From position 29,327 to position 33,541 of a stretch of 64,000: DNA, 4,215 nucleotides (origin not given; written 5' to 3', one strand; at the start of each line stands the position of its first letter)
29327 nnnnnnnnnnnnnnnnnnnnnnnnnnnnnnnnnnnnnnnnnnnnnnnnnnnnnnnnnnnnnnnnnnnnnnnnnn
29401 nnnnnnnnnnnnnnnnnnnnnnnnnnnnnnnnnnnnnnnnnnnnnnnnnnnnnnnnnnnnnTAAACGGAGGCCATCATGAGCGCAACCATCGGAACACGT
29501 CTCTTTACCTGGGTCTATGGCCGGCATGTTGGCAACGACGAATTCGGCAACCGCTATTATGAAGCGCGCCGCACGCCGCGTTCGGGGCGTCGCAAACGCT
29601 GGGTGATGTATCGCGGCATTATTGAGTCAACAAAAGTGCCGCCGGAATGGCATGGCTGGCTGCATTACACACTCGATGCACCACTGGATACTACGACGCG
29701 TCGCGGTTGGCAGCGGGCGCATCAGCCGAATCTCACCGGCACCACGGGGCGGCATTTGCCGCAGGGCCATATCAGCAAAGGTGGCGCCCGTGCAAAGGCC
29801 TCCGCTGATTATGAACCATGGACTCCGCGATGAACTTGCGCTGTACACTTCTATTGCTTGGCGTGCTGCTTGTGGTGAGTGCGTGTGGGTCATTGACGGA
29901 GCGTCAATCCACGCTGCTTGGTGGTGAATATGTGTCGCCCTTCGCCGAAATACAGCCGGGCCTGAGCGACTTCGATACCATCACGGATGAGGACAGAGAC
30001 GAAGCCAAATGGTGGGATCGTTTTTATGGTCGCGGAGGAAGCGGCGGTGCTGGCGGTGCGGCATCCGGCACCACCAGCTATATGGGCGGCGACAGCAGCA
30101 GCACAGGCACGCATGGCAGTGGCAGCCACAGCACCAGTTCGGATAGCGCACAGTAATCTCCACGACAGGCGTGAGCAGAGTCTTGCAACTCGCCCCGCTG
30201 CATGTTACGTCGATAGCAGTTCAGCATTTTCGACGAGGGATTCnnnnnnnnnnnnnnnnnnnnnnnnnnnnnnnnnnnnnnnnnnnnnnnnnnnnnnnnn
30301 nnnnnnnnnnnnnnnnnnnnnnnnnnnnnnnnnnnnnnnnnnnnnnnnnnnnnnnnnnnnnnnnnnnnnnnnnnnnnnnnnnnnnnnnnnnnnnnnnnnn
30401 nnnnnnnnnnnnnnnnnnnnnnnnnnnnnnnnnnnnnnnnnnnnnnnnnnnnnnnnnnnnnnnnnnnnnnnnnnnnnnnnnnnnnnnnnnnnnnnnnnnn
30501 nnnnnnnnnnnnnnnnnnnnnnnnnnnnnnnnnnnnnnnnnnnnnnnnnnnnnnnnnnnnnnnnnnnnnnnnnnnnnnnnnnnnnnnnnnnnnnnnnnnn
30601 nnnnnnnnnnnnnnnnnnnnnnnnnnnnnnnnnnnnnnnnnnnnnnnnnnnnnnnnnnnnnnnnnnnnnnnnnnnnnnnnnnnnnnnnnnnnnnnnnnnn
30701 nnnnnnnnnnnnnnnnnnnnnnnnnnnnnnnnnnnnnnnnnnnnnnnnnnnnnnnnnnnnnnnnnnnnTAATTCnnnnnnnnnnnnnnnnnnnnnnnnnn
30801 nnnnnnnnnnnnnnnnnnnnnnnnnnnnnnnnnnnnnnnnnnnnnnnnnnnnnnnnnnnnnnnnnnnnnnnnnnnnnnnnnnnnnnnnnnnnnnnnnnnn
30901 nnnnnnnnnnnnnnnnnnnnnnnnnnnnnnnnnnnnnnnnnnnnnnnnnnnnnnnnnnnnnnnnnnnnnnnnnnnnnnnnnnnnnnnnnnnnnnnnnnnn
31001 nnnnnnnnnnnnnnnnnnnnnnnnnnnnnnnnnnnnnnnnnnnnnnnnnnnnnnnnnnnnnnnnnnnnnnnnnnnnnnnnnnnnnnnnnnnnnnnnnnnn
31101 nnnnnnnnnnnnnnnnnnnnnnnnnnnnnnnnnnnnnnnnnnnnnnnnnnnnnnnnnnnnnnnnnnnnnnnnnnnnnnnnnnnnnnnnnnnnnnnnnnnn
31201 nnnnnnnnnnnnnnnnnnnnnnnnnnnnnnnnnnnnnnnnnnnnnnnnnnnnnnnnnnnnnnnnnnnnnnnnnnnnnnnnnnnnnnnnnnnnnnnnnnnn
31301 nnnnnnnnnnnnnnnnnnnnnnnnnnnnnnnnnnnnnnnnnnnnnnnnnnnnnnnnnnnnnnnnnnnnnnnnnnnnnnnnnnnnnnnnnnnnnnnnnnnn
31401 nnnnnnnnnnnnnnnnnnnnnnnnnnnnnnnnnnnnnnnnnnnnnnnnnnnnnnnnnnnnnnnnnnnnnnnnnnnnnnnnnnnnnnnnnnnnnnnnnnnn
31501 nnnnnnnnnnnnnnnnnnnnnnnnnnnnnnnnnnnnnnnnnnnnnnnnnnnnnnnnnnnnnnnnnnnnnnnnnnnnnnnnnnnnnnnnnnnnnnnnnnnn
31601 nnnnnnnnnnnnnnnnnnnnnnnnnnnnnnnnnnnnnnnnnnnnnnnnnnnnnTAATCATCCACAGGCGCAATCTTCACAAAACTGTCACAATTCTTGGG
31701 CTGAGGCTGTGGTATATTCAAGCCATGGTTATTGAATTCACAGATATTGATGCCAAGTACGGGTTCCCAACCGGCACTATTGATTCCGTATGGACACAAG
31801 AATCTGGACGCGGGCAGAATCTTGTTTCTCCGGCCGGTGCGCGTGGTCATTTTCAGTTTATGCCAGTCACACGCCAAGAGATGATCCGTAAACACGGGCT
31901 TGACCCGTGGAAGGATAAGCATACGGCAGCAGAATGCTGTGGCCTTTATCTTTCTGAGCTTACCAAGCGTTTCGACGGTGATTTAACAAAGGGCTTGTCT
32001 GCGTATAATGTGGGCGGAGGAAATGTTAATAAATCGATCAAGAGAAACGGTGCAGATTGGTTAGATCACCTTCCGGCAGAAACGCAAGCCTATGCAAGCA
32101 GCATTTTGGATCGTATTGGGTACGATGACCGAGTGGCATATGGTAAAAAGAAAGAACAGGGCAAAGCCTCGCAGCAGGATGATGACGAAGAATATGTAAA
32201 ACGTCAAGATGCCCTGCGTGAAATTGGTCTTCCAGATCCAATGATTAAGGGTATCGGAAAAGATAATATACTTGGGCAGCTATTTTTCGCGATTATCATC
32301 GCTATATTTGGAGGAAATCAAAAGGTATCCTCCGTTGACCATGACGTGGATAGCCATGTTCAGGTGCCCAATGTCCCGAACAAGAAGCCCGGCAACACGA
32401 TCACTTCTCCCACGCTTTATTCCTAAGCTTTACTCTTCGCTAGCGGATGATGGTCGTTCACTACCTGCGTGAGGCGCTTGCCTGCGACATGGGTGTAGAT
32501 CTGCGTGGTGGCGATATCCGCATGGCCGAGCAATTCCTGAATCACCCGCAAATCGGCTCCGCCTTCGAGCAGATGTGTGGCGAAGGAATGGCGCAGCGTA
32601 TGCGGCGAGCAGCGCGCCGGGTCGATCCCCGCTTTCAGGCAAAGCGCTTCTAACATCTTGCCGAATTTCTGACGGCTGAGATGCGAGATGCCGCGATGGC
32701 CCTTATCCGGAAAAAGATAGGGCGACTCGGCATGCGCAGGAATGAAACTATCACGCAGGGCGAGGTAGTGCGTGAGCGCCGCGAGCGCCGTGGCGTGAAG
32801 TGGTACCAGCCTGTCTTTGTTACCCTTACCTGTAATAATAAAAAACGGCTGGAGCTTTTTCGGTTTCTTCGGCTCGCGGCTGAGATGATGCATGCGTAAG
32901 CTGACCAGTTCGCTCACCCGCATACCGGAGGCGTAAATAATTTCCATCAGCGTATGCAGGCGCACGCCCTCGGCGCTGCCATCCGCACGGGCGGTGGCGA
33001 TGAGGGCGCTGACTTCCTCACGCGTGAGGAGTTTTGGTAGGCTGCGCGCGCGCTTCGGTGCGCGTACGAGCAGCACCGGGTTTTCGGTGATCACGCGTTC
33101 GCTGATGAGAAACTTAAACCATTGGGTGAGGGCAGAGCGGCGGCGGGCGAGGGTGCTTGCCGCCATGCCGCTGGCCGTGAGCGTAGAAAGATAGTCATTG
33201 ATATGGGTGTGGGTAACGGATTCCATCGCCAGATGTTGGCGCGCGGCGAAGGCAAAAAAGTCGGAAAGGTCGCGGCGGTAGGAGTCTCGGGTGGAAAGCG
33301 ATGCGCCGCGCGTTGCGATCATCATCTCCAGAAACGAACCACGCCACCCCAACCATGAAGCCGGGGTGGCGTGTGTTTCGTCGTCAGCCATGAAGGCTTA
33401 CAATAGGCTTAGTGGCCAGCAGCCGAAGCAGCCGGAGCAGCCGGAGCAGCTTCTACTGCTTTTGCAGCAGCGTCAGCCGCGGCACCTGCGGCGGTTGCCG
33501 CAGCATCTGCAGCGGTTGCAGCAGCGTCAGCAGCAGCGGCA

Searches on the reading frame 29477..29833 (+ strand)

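Call 68: search_protein_families(library=pfam, proteins=[window:29477-29833:+], max_evalue=0.001)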
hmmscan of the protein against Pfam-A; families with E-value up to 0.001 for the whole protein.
window:29477-29833:+ (118 aa): 1 family
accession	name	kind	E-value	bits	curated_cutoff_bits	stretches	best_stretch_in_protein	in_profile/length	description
PF05071.21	NDUFA12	-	4.9e-24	85.4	23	1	15-117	1-98/98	NADH ubiquinone oxidoreductase subunit NDUFA12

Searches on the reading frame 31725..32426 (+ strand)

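Call 31: search_protein_families(library=pfam, proteins=[window:31725-32426:+], max_evalue=0.01)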
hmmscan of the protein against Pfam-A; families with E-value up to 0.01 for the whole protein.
window:31725-32426:+ (233 aa): 1 family
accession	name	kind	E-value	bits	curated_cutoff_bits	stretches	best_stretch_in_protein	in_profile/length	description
PF01464.25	SLT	-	8.3e-14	51.6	21.3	1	10-110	8-110/117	Transglycosylase SLT domain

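Call 61: search_protein_families(library=ncbifam, proteins=[window:31725-32426:+], max_evalue=0.1)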
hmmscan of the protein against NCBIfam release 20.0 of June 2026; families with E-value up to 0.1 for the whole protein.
window:31725-32426:+ (233 aa): 4 families
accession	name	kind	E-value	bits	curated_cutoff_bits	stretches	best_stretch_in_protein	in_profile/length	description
NF047373.1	BB0259_flg_lyt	exception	2.5e-10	39.8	234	1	24-107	571-656/705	flagellar assembly lytic transglycosylase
NF008050.0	PRK10783.1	equivalog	2.7e-06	26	508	1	32-128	134-238/457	murein transglycosylase D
NF008631.0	PRK11619.1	equivalog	0.00061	18.3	536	1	23-114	501-597/644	murein transglycosylase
TIGR02283.1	MltB_2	subfamily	0.011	15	248.45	0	5-33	78-106/300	lytic murein transglycosylase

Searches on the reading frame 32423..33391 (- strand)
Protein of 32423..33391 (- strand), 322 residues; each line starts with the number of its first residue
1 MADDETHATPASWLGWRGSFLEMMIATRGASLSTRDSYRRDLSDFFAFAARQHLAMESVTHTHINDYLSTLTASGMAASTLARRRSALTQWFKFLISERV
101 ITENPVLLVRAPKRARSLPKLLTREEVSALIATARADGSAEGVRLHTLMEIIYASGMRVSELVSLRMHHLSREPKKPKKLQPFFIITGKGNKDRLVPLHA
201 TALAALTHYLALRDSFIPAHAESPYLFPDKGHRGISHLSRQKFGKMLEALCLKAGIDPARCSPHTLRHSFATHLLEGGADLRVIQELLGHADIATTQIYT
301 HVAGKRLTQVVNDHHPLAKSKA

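Call 42: search_protein_families(library=pfam, proteins=[window:32423-33391:-], max_evalue=0.01)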
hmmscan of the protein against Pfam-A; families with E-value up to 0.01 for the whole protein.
window:32423-33391:- (322 aa): 4 families
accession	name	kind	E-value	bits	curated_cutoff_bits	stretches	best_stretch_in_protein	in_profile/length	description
PF00589.27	Phage_integrase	-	5.6e-42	143.9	27.1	1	121-303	2-169/172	Phage integrase family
PF02899.23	Phage_int_SAM_1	-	6.9e-19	68.4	22.3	1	19-98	3-82/83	Phage integrase, N-terminal SAM-like domain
PF13495.12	Phage_int_SAM_4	-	1.2e-06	29.3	27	1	20-98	5-81/85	Phage integrase, N-terminal SAM-like domain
PF13102.12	Phage_int_SAM_5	-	0.008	17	22.3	0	31-105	18-92/98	Phage integrase SAM-like domain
